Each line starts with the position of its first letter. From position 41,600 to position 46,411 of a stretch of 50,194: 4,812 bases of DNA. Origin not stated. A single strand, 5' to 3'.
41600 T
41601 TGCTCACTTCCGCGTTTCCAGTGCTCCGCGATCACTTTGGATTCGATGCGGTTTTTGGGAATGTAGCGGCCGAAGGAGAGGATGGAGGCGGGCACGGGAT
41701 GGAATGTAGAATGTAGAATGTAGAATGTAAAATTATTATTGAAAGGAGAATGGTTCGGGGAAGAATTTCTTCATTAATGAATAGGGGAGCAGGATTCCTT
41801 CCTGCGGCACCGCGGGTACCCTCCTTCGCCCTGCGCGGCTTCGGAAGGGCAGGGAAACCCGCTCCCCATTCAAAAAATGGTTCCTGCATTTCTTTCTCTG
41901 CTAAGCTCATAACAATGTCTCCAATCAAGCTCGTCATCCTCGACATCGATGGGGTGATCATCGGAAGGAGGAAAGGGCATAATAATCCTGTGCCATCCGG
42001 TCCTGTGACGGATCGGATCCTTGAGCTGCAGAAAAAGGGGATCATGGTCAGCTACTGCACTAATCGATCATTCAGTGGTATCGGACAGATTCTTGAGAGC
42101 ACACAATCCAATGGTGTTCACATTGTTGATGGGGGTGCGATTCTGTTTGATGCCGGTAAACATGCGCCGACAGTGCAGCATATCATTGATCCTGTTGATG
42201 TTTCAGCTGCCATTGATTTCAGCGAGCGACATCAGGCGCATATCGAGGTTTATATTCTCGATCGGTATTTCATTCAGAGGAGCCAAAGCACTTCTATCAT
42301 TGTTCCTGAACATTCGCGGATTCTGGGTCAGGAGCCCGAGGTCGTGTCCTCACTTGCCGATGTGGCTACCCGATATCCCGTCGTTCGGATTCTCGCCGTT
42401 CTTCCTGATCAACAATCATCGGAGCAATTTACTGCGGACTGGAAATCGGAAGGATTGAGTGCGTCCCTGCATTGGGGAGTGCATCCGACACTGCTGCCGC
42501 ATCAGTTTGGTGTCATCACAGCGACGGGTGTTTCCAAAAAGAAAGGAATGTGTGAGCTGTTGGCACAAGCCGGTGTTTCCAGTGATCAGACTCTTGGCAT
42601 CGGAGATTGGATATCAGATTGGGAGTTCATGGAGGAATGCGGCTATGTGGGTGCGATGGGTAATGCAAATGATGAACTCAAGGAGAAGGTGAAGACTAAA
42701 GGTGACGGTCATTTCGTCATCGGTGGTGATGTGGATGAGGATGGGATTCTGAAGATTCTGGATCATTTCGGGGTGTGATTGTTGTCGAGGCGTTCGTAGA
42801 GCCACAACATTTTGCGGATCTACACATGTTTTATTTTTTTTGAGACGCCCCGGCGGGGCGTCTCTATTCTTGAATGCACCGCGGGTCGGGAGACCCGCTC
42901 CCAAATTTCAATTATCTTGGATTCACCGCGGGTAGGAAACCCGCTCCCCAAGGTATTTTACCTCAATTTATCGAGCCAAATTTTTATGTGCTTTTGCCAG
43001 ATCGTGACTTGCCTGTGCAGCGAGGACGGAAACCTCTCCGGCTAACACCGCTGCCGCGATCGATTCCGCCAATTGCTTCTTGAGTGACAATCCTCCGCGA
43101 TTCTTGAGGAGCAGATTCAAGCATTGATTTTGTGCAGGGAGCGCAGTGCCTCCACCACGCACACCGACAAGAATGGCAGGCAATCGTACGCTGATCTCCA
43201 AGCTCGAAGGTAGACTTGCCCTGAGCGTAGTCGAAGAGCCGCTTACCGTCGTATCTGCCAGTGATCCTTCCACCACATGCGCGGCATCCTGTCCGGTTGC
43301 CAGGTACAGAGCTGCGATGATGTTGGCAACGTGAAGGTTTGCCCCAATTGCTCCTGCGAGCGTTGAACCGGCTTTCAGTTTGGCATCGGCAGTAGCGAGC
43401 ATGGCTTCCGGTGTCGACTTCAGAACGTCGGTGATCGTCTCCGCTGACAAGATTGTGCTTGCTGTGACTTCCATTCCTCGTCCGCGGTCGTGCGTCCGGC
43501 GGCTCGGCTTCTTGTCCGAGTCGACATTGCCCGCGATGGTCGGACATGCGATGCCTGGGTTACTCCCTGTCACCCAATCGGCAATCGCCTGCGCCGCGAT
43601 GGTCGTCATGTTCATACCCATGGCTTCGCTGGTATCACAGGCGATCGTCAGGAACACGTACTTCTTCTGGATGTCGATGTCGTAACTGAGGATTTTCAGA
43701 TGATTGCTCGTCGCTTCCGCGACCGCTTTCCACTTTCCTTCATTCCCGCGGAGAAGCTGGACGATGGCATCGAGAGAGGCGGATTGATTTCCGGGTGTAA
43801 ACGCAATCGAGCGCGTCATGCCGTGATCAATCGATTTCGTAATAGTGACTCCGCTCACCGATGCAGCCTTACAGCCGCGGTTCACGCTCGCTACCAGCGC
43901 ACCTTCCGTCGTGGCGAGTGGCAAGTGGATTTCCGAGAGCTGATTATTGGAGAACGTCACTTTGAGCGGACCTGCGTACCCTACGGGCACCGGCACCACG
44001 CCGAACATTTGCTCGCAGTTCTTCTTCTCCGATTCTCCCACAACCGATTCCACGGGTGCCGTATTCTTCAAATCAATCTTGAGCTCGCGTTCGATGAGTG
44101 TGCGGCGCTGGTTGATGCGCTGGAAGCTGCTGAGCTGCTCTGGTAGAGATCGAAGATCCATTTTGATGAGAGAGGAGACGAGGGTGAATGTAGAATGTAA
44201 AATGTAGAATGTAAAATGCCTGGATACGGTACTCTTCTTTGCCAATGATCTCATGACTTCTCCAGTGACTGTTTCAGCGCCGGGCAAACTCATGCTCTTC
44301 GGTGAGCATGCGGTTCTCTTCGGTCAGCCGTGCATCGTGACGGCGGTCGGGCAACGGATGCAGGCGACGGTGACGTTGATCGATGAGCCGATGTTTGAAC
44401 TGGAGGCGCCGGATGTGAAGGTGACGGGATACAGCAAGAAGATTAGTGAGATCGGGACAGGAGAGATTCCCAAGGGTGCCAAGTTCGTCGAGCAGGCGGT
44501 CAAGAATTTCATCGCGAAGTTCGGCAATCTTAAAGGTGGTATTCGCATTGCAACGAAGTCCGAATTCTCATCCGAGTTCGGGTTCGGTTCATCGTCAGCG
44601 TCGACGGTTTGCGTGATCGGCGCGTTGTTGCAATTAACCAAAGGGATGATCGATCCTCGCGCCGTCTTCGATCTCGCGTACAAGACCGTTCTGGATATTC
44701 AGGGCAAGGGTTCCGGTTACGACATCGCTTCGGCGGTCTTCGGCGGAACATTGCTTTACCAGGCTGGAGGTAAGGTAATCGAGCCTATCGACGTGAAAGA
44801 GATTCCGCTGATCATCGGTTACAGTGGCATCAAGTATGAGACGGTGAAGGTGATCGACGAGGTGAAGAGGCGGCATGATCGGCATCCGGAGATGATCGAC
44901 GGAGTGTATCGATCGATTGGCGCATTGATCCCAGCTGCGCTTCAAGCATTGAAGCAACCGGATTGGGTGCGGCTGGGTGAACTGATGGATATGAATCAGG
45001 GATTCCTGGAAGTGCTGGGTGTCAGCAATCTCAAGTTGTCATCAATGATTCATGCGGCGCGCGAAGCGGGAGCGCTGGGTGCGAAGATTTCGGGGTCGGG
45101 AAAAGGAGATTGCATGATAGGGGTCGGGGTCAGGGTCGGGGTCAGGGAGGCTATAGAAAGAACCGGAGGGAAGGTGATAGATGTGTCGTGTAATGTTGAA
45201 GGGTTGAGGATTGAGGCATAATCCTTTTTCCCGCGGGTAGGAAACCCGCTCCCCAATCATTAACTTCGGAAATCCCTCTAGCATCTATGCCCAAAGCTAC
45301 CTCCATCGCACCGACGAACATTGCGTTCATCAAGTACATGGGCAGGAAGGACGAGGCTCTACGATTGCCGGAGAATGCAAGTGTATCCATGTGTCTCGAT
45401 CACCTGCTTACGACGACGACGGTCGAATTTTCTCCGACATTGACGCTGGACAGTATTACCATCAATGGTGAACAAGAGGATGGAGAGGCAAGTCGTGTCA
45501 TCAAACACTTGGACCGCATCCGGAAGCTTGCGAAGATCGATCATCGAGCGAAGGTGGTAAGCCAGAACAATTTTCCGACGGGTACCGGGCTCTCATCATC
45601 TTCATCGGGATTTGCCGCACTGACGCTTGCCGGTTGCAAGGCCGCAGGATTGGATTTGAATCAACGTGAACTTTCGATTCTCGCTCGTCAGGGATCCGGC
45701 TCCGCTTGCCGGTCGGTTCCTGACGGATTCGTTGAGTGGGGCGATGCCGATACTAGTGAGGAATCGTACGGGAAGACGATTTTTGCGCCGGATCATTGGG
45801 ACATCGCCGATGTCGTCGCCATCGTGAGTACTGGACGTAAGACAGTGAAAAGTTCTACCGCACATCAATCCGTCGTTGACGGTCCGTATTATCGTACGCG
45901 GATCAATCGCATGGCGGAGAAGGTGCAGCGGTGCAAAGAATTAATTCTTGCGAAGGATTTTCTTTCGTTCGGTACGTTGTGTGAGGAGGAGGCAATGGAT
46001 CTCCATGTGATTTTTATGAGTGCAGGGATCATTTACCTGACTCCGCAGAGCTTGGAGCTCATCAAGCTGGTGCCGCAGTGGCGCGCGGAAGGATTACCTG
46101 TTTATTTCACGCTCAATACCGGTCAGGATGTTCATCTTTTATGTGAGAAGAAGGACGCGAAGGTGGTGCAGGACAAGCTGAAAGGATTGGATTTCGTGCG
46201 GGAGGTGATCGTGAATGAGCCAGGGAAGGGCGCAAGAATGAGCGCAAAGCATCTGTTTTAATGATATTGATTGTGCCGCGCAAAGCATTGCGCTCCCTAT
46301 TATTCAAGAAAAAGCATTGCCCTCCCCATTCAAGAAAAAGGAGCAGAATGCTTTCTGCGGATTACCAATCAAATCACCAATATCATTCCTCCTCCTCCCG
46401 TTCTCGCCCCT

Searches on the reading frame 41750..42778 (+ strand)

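Call 3: search_protein_families(library=pfam, proteins=[window:41750-42778:+], max_evalue=0.1)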
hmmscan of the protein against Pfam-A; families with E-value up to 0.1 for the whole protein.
window:41750-42778:+ (342 aa): 3 families
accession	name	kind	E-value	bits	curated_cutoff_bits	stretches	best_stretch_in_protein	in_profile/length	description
PF08282.18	Hydrolase_3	-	1.9e-24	87.2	20.9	1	62-337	1-255/255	haloacid dehalogenase-like hydrolase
PF13344.12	Hydrolase_6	-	0.0081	16.6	27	1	62-126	1-59/101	Haloacid dehalogenase-like hydrolase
PF00702.32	Hydrolase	-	0.049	14.5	26.4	0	59-94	1-26/191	haloacid dehalogenase-like hydrolase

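Call 10: search_protein_families(library=ncbifam, proteins=[window:41750-42778:+], max_evalue=0.001)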
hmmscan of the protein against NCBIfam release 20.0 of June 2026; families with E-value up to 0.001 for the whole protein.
window:41750-42778:+ (342 aa): 9 families
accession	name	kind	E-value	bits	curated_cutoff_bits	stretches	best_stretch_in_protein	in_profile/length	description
TIGR00099.1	Cof-subfamily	subfamily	1.6e-21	77.1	137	1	62-335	2-254/256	Cof-type HAD-IIB family hydrolase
NF045966.1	YcsE_rel_Pase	equivalog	3.9e-13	49.5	220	1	59-312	2-241/265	YcsE-related riboflavin metabolism phosphatase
TIGR01487.1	Pglycolate_arch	equivalog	1.2e-09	38.4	122.75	1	256-313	141-198/215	phosphoglycolate phosphatase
NF007821.0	PRK10530.1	equivalog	1.9e-09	37.2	274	1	60-315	4-252/272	pyridoxal phosphatase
NF007806.0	PRK10513.1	equivalog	4e-07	29.7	273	0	258-314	192-248/270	sugar-phosphatase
NF002245.0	PRK01158.1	equivalog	5e-07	29.3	198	1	256-313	151-208/233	phosphoglycolate phosphatase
TIGR01662.1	HAD-SF-IIIA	subfamily_domain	9.4e-07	29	44.6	0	60-112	1-54/141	HAD-IIIA family hydrolase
NF008213.0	PRK10976.1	equivalog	0.00011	21.8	386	0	256-314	184-242/266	sugar/pyridoxal phosphate phosphatase YigL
TIGR01670.1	KdsC-phosphatas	subfamily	0.00063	19.7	106.95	0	262-314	75-128/154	3-deoxy-D-manno-octulosonate 8-phosphate phosphatase, YrbI family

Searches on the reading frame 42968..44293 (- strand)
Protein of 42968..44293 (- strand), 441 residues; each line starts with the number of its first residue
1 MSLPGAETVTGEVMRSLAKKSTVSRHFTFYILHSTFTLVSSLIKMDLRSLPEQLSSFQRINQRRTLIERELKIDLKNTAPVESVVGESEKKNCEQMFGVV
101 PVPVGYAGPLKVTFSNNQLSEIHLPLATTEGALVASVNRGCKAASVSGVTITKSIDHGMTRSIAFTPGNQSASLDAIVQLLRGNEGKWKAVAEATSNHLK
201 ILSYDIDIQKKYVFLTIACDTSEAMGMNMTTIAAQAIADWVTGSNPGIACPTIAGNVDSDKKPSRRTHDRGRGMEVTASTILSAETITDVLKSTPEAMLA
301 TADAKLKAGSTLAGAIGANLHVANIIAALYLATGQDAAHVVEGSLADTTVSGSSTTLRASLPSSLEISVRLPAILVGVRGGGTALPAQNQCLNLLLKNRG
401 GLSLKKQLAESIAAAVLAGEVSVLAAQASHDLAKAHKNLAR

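Call 3: search_protein_families(library=pfam, proteins=[window:42968-44293:-], max_evalue=0.1)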
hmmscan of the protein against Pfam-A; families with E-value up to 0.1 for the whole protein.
window:42968-44293:- (441 aa): 2 families
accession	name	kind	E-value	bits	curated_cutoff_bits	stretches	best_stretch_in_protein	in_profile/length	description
PF00368.23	HMG-CoA_red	-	6.3e-88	295.7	27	1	60-441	2-368/368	Hydroxymethylglutaryl-coenzyme A reductase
PF21989.2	RA_2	-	0.071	13.7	27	0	7-45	22-60/94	RA like domain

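Call 4: search_protein_families(library=ncbifam, proteins=[window:42968-44293:-], max_evalue=0.1)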
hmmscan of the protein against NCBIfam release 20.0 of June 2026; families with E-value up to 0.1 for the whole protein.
window:42968-44293:- (441 aa): 3 families
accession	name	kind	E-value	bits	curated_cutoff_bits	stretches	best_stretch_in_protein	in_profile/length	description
TIGR00533.1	HMG_CoA_R_NADP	equivalog_domain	1e-80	271.7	441.8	1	44-441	14-402/402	hydroxymethylglutaryl-CoA reductase (NADPH)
TIGR00920.1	2A060605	subfamily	1.7e-65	221.8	778.35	1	92-438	524-866/887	hydroxymethylglutaryl-CoA reductase (NADPH)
TIGR00532.1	HMG_CoA_R_NAD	equivalog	3.5e-06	26.5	259.95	1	58-439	37-393/395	hydroxymethylglutaryl-CoA reductase, degradative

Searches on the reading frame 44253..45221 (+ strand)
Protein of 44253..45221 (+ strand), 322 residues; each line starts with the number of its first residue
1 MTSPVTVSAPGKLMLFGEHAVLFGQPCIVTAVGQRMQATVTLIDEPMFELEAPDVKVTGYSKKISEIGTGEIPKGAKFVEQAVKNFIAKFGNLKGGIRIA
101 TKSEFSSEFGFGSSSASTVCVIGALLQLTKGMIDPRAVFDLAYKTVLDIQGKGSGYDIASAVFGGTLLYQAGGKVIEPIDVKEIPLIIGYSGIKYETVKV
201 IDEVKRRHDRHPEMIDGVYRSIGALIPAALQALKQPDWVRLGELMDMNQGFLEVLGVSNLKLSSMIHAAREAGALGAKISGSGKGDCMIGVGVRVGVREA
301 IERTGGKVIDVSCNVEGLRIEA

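Call 7: search_protein_families(library=pfam, proteins=[window:44253-45221:+], max_evalue=0.001)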
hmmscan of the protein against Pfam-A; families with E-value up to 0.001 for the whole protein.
window:44253-45221:+ (322 aa): 2 families
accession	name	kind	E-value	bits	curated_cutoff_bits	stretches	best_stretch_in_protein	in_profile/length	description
PF00288.32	GHMP_kinases_N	-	7.9e-13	48.9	22.3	1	78-165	2-87/87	GHMP kinases N terminal domain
PF08544.19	GHMP_kinases_C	-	3e-12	47.2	21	1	229-291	1-65/85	GHMP kinases C terminal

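Call 10: search_protein_families(library=ncbifam, proteins=[window:44253-45221:+], max_evalue=0.001)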
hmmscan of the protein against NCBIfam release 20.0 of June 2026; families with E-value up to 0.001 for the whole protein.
window:44253-45221:+ (322 aa): 16 families
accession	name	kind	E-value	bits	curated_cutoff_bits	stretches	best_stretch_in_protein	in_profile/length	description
NF003036.0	PRK03926.1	equivalog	5.9e-64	216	403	1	5-321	2-299/302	mevalonate kinase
TIGR00549.1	mevalon_kin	equivalog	2.8e-57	194.3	163.05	1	9-290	1-275/276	mevalonate kinase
NF040957.1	Arch_PMK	equivalog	4.4e-24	85.6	500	1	7-321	2-316/316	phosphomevalonate kinase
TIGR01220.1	Pmev_kin_Gr_pos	equivalog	3.4e-17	62.5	165.7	1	6-171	2-179/358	phosphomevalonate kinase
TIGR00131.1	gal_kin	equivalog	1.3e-10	40.8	226.65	1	5-127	18-140/388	galactokinase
NF040656.1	GHMP_GYDIA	hypoth_equivalog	3.1e-09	36.5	225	1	8-172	3-162/299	GYDIA family GHMP kinase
NF002288.1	PRK01212.1-4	equivalog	7e-09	35.1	194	1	64-283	41-258/303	homoserine kinase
TIGR00191.1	thrB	equivalog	3.2e-07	29.5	168.25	1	64-284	44-259/304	homoserine kinase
NF001816.0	PRK00555.1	equivalog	4.6e-07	29.1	509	0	228-299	259-331/363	galactokinase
NF003705.0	PRK05322.1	equivalog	7.9e-07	28.1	385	0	228-300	283-357/388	galactokinase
TIGR01920.1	Shik_kin_archae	equivalog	9.3e-07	28.5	126.85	1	56-183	30-159/266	shikimate kinase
NF003006.0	PRK03817.1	equivalog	4e-06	26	443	1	228-292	248-313/352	galactokinase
NF002870.0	PRK03188.1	equivalog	3e-05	22.9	286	1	57-285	54-265/310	4-(cytidine 5'-diphospho)-2-C-methyl-D-erythritol kinase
TIGR01219.1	Pmev_kin_ERG8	equivalog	6.8e-05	21.9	376.95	0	109-182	155-244/456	phosphomevalonate kinase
NF003472.0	PRK05101.1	equivalog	9.7e-05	21.4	499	0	5-131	21-147/382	galactokinase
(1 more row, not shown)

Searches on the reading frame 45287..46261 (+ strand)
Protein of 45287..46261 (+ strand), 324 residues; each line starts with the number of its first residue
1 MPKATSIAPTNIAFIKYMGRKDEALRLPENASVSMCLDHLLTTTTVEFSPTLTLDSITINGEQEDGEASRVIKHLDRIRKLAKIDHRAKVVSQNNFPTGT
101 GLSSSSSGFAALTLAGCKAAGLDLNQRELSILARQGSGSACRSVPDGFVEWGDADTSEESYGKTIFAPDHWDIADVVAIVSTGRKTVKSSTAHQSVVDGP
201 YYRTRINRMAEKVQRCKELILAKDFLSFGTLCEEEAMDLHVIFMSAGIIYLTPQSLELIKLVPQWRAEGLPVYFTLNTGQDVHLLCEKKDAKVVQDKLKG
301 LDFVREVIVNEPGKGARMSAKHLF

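Call 7: search_protein_families(library=pfam, proteins=[window:45287-46261:+], max_evalue=0.001)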
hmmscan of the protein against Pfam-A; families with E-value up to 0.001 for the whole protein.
window:45287-46261:+ (324 aa): 4 families
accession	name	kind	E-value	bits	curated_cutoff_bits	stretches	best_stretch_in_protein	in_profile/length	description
PF22700.2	MVD-like_N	-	6.4e-57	192.1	27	1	8-161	1-156/157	Diphosphomevalonate decarboxylase-like N-terminal domain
PF18376.6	MDD_C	-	2.4e-09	37.7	23.2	1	176-298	2-130/186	Mevalonate 5-diphosphate decarboxylase C-terminal domain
PF00288.32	GHMP_kinases_N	-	5.4e-09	36.6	22.3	1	71-146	6-75/87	GHMP kinases N terminal domain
PF21433.2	M3K_C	-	4.7e-07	30.7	27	1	189-291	3-104/105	Mevalonate-3-kinase, C-terminal domain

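Call 10: search_protein_families(library=ncbifam, proteins=[window:45287-46261:+], max_evalue=0.001)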
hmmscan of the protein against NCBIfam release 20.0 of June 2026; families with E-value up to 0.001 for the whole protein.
window:45287-46261:+ (324 aa): 7 families
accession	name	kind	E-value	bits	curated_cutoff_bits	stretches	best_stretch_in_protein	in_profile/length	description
TIGR01240.1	mevDPdecarb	equivalog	2.8e-69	233.5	171.35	1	6-298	3-300/305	diphosphomevalonate decarboxylase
NF040704.1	IPP_alt_MvaD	equivalog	3.3e-54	184.2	475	1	3-302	1-301/323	phosphomevalonate decarboxylase MvaD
NF040847.1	mev_decarb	equivalog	1.2e-17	64.2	560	1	13-289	45-322/350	bisphosphomevalonate decarboxylase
NF040848.1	mev_kinase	equivalog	4.5e-14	52.2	440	1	19-302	21-305/323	mevalonate-3-kinase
TIGR01920.1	Shik_kin_archae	equivalog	7.8e-06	25.4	126.85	1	44-137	27-119/266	shikimate kinase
TIGR00549.1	mevalon_kin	equivalog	5.3e-05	22.8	163.05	1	63-136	57-129/276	mevalonate kinase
NF011205.0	PRK14611.1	equivalog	0.00064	19.3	364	0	51-134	47-127/275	4-(cytidine 5'-diphospho)-2-C-methyl-D-erythritol kinase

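Call 60: search_solved_structures(query=window:45287-46261:+, max_evalue=0.001, show_alignments=0)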
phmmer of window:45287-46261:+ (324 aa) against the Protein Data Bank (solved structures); distinct sequences matched with E-value up to 0.001: 19.
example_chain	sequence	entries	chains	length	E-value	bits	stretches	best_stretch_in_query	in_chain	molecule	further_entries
6n0x_A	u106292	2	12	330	7.4e-76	258.3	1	2-318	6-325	Diphosphomevalonate decarboxylase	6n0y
6n0z_A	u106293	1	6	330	8.3e-75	254.9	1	2-318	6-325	Diphosphomevalonate decarboxylase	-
2hk2_A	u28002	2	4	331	5.8e-51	176.6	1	7-299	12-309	Diphosphomevalonate decarboxylase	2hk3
5v2l_A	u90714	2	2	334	7.3e-51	176.3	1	7-298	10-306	Mevalonate diphosphate decarboxylase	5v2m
6e2s_A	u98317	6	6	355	9.1e-51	175.9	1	7-298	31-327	Mevalonate diphosphate decarboxylase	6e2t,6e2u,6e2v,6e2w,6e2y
3qt5_A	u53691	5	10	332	3.6e-46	160.8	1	7-302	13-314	Mevalonate diphosphate decarboxylase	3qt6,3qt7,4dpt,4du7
3qt8_A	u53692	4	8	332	8.7e-46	159.6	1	7-302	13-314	Mevalonate diphosphate decarboxylase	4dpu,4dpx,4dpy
4dpw_A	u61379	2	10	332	9.5e-46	159.5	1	7-302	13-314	Mevalonate diphosphate decarboxylase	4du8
6n10_A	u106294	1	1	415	9.4e-42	146.3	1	5-301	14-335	Diphosphomevalonate decarboxylase MVD1, peroxisomal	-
3f0n_A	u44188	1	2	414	6.3e-36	127.2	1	5-280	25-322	MEVALONATE PYROPHOSPHATE DECARBOXYLASE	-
6xr5_A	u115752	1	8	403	2.2e-35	125.4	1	3-289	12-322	Diphosphomevalonate decarboxylase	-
3d4j_A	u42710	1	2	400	4.2e-35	124.5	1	4-280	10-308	Diphosphomevalonate decarboxylase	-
5gmd_A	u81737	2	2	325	7.3e-35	123.7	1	4-319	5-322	Diphosphomevalonate decarboxylase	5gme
4z7c_A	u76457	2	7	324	8.1e-35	123.6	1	4-319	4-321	Diphosphomevalonate decarboxylase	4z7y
3lto_A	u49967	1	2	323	1.7e-34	122.5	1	8-289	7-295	Mevalonate diphosphate decarboxylase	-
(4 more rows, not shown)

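Call 68: search_solved_structures(query=window:45287-46261:+, max_evalue=1e-45, show_alignments=3)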
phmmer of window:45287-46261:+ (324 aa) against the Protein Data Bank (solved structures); distinct sequences matched with E-value up to 1e-45: 8.
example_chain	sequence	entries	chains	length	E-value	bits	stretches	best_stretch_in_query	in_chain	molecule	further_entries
6n0x_A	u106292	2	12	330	7.4e-76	258.3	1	2-318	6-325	Diphosphomevalonate decarboxylase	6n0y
6n0z_A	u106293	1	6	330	8.3e-75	254.9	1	2-318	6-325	Diphosphomevalonate decarboxylase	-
2hk2_A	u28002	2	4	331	5.8e-51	176.6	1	7-299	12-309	Diphosphomevalonate decarboxylase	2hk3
5v2l_A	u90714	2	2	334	7.3e-51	176.3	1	7-298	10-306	Mevalonate diphosphate decarboxylase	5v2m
6e2s_A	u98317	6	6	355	9.1e-51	175.9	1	7-298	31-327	Mevalonate diphosphate decarboxylase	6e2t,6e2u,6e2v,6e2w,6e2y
3qt5_A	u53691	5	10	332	3.6e-46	160.8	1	7-302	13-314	Mevalonate diphosphate decarboxylase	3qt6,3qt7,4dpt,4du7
3qt8_A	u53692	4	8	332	8.7e-46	159.6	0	7-302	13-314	Mevalonate diphosphate decarboxylase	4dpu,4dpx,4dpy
4dpw_A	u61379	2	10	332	9.5e-46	159.5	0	7-302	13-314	Mevalonate diphosphate decarboxylase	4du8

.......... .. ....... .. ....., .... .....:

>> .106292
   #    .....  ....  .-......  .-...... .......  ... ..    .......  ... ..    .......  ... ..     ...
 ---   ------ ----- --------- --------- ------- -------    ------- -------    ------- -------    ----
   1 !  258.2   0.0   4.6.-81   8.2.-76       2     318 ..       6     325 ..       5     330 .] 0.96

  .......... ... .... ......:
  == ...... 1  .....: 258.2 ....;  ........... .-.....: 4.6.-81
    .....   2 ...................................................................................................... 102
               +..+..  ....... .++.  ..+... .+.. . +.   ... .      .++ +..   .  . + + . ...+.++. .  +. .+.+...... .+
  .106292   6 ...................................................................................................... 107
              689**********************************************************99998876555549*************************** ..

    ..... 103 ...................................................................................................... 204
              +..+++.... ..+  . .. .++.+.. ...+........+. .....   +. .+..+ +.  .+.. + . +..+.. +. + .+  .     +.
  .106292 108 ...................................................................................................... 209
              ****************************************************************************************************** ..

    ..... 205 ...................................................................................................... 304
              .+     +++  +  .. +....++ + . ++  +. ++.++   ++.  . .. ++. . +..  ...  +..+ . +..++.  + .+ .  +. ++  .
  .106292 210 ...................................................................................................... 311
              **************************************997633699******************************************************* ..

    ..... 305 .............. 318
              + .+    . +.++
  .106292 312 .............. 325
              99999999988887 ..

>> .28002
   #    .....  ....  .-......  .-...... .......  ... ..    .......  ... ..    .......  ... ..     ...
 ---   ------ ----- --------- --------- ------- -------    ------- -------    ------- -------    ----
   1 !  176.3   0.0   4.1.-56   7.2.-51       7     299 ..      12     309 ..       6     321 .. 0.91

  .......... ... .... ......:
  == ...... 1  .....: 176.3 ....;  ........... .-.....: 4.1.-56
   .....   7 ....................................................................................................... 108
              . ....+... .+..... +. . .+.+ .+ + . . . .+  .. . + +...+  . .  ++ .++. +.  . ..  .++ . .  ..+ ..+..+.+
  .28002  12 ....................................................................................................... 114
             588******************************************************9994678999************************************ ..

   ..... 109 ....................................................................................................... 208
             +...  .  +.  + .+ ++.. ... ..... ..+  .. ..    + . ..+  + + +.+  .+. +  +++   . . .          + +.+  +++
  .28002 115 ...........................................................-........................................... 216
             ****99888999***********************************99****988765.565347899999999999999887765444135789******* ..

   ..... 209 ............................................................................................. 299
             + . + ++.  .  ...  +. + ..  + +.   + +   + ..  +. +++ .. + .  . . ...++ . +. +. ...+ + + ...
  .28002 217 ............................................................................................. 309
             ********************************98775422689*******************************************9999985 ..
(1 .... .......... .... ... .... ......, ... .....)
